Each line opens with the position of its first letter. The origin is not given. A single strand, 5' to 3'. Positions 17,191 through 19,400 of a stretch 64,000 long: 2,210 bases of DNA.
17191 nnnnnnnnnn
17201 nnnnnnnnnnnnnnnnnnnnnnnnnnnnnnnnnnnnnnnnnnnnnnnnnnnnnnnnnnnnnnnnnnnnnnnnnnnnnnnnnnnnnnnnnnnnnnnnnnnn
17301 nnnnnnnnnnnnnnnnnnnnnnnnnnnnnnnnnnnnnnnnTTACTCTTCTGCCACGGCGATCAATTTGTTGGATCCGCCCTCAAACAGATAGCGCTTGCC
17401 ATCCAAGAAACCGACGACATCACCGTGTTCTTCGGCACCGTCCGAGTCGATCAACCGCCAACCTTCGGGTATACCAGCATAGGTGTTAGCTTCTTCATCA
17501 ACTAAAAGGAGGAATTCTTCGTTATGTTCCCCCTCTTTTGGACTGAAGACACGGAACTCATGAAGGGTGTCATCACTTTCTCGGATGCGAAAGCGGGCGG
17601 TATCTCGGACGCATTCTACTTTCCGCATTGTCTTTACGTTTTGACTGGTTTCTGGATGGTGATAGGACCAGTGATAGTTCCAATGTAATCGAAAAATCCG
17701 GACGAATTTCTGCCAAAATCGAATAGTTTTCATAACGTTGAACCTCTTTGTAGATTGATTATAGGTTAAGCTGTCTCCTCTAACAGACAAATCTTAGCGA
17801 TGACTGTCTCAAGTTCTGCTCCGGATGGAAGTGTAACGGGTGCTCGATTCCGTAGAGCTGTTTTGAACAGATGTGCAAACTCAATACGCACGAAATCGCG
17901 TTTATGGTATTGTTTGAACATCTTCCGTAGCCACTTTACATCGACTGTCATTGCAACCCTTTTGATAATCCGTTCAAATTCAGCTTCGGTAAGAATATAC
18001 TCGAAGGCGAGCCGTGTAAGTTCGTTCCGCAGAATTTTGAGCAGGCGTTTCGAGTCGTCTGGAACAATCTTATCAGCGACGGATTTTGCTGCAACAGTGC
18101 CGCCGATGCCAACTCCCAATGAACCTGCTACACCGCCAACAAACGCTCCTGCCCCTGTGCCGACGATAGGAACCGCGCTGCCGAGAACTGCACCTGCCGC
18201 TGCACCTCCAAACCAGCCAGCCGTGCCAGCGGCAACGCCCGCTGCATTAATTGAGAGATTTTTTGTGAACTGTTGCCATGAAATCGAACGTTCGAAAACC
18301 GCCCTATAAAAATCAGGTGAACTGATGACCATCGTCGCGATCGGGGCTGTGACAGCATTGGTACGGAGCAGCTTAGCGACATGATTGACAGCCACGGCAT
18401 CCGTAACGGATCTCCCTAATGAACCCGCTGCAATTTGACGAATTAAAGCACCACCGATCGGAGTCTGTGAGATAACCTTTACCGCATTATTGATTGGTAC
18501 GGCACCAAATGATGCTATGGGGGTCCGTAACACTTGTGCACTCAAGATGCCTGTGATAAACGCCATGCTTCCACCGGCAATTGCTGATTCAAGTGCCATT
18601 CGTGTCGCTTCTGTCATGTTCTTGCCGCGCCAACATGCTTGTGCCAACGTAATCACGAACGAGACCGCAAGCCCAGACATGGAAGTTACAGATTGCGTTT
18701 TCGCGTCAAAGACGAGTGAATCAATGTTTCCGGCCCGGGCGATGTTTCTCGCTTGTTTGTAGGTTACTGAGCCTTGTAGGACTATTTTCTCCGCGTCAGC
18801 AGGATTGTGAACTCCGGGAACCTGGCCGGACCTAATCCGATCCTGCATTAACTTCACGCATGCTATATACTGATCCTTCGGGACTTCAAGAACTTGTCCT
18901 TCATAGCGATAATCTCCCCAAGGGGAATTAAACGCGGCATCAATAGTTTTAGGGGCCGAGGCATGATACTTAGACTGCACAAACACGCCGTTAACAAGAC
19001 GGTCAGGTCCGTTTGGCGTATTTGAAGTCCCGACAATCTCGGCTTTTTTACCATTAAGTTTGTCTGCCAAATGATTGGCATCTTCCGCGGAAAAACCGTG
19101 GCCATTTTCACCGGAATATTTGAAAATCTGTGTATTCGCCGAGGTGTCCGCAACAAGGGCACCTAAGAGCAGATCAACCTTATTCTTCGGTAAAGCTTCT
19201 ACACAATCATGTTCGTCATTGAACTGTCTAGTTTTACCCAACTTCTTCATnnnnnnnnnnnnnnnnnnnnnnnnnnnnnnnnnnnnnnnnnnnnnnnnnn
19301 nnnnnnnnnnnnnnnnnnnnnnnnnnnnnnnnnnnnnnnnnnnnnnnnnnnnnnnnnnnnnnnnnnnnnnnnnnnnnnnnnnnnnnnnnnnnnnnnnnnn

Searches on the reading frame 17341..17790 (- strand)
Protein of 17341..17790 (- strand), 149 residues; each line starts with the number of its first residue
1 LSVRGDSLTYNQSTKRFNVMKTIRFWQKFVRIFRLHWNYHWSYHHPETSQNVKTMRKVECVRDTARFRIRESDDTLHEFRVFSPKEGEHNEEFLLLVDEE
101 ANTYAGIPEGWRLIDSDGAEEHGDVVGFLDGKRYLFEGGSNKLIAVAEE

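Call 4: search_protein_families(library=pfam, proteins=[window:17341-17790:-], max_evalue=0.01)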
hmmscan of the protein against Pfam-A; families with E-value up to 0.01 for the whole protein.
window:17341-17790:- (149 aa): 0 families

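Call 22: search_protein_families(library=pfam, proteins=[window:17341-17790:-], max_evalue=0.1)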
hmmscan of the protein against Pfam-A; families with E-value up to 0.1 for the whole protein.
window:17341-17790:- (149 aa): 0 families

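Call 23: search_protein_families(library=padloc, proteins=[window:17341-17790:-], max_evalue=0.01)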
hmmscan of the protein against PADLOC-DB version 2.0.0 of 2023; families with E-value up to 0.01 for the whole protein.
window:17341-17790:- (149 aa): 0 families

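Call 56: search_protein_families(library=ncbifam, proteins=[window:17341-17790:-], max_evalue=0.01)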
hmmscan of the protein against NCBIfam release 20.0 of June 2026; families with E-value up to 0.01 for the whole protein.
window:17341-17790:- (149 aa): 0 families

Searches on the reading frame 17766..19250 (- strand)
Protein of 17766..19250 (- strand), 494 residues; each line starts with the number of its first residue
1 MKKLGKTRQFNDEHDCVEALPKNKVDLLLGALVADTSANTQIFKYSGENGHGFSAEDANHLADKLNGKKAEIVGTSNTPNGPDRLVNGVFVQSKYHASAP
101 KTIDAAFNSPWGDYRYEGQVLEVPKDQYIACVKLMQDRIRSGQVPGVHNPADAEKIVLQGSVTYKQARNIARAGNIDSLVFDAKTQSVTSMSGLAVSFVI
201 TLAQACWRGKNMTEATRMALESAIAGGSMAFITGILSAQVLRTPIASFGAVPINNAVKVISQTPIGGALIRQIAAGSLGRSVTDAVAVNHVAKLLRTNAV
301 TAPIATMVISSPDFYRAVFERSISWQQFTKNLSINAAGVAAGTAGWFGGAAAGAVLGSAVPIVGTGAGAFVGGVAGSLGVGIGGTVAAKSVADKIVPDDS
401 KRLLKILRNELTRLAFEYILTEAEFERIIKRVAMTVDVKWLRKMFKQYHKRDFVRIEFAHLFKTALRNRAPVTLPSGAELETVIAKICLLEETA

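Call 4: search_protein_families(library=pfam, proteins=[window:17766-19250:-], max_evalue=0.01)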
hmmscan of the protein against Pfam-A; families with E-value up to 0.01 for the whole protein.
window:17766-19250:- (494 aa): 1 family
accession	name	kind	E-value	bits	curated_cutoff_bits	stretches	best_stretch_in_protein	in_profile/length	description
PF06897.17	DUF1269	-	0.0012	19.6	26.9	1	348-401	3-58/100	Protein of unknown function (DUF1269)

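Call 22: search_protein_families(library=pfam, proteins=[window:17766-19250:-], max_evalue=0.1)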
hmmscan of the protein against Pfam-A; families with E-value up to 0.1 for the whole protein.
window:17766-19250:- (494 aa): 1 family
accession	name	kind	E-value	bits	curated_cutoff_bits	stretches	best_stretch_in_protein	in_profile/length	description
PF06897.17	DUF1269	-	0.0012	19.6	26.9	1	348-401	3-58/100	Protein of unknown function (DUF1269)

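Call 23: search_protein_families(library=padloc, proteins=[window:17766-19250:-], max_evalue=0.01)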
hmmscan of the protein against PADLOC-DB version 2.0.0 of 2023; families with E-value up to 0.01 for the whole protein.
window:17766-19250:- (494 aa): 1 family
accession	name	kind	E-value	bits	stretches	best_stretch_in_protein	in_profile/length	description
PDLC04409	PDC-M09B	-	3.7e-06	23.8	1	51-144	68-172/480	-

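Call 56: search_protein_families(library=ncbifam, proteins=[window:17766-19250:-], max_evalue=0.01)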
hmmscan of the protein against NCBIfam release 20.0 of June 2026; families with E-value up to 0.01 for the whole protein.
window:17766-19250:- (494 aa): 0 families
